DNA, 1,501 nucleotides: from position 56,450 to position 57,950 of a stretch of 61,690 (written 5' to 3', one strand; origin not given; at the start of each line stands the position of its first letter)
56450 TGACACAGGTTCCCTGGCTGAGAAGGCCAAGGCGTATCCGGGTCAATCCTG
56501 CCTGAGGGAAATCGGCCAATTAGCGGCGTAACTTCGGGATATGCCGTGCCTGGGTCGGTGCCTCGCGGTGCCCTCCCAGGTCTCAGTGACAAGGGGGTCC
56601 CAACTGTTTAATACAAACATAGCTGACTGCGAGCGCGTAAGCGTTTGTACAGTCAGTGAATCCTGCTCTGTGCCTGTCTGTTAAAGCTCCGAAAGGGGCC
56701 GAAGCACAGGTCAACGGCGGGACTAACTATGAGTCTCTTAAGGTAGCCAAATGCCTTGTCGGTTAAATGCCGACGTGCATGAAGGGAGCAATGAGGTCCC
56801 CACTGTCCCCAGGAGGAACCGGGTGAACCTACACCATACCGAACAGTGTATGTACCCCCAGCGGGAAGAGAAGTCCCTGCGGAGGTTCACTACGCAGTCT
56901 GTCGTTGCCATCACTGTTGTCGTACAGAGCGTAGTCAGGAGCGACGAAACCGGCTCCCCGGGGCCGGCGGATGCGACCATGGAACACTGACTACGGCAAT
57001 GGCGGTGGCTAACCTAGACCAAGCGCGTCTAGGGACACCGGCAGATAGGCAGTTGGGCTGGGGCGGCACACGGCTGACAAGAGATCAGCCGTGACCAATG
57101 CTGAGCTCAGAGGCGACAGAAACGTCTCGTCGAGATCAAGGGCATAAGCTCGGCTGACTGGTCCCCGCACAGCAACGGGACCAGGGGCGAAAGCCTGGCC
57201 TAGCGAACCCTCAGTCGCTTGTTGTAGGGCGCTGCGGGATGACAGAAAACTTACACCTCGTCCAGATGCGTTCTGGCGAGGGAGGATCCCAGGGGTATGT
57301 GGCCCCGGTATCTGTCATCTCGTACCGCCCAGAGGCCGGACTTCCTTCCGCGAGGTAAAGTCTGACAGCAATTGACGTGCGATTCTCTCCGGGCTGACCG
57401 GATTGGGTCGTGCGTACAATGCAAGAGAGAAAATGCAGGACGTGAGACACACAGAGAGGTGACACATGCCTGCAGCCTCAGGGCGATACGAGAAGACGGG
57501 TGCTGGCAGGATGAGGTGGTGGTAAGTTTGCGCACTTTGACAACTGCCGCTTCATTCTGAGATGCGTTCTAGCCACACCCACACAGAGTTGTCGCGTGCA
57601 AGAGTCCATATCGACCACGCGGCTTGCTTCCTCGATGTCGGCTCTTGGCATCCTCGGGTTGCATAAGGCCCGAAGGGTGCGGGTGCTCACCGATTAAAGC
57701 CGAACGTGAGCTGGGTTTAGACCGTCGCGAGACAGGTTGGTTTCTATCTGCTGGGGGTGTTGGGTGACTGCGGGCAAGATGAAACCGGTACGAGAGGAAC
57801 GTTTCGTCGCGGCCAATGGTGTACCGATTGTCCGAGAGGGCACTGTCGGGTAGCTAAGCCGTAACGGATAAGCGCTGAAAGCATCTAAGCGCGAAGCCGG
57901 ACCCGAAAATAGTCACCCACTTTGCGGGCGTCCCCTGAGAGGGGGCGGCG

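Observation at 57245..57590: Peptidyl-transferase centre encoded in pieces: two BHB/BHL introns isolate a 10-nt micro-exon in the 23S rRNA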

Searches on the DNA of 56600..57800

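Call 3: search_rna_families(source=window, start=56600, end=57800, threshold=gathering, show_alignments=2)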
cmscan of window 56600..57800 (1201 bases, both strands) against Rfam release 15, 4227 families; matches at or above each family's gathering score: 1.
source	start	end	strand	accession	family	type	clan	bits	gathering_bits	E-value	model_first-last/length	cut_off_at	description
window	56600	57800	+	RF02540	LSU_rRNA_archaea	Gene; rRNA;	CL00112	655.6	50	2.4e-206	1888-2763/2987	5'&3'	Archaeal large subunit ribosomal RNA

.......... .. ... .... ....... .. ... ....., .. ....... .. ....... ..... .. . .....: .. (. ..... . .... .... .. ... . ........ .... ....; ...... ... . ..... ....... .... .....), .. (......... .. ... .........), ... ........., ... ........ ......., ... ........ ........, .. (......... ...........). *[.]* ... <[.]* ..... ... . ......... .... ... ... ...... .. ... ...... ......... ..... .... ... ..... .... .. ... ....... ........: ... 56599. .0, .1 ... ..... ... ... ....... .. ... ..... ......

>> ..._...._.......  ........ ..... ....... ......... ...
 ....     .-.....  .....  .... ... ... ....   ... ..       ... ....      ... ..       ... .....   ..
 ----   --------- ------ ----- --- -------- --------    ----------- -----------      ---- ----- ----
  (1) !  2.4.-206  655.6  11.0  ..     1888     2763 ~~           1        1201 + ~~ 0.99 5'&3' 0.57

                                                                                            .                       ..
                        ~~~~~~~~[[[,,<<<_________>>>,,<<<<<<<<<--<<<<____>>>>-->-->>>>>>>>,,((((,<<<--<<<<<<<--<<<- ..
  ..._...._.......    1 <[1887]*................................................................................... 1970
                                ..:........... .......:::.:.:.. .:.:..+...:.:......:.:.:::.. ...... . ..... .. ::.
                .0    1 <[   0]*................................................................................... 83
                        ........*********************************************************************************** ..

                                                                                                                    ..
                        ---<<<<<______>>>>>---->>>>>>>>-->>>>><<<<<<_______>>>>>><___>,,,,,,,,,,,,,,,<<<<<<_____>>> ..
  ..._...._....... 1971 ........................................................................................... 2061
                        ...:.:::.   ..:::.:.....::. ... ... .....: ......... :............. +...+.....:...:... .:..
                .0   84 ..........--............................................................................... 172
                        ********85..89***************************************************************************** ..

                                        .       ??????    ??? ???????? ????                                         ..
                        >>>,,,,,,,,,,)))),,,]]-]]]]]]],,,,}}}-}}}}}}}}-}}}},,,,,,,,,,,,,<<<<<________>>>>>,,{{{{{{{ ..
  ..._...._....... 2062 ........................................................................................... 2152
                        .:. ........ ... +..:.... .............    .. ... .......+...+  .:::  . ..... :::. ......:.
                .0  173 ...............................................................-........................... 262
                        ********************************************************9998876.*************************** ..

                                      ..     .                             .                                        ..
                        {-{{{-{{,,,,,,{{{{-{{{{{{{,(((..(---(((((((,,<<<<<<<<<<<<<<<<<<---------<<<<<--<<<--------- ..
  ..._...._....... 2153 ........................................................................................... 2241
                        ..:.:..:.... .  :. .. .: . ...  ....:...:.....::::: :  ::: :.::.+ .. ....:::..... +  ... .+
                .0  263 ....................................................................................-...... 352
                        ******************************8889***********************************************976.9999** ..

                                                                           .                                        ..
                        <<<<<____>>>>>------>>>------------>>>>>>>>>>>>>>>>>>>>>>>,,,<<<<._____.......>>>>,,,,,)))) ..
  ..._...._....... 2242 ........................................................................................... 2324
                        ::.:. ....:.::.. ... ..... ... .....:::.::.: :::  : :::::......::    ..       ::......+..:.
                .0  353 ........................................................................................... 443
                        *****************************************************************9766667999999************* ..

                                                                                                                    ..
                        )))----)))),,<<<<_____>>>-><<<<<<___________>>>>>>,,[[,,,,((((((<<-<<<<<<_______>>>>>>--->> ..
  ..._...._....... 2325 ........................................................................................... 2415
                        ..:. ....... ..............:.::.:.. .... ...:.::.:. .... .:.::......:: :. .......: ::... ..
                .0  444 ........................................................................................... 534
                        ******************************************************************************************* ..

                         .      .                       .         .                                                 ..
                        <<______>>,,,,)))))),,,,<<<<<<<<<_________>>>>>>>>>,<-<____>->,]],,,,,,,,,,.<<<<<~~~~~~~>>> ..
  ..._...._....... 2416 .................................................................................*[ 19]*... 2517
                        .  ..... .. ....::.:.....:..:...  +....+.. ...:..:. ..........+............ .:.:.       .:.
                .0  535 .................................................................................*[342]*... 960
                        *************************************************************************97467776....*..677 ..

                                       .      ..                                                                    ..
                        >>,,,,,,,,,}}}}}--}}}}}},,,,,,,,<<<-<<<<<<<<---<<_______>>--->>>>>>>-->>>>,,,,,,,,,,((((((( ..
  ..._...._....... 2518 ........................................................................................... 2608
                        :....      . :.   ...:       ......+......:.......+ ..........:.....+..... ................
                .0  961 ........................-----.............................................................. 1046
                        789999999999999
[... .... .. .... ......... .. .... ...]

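Call 60: search_rna_families(source=window, start=57255, end=57582, threshold=evalue, max_evalue=1)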
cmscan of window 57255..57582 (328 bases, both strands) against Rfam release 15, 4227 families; matches with E-value up to 1: 0.
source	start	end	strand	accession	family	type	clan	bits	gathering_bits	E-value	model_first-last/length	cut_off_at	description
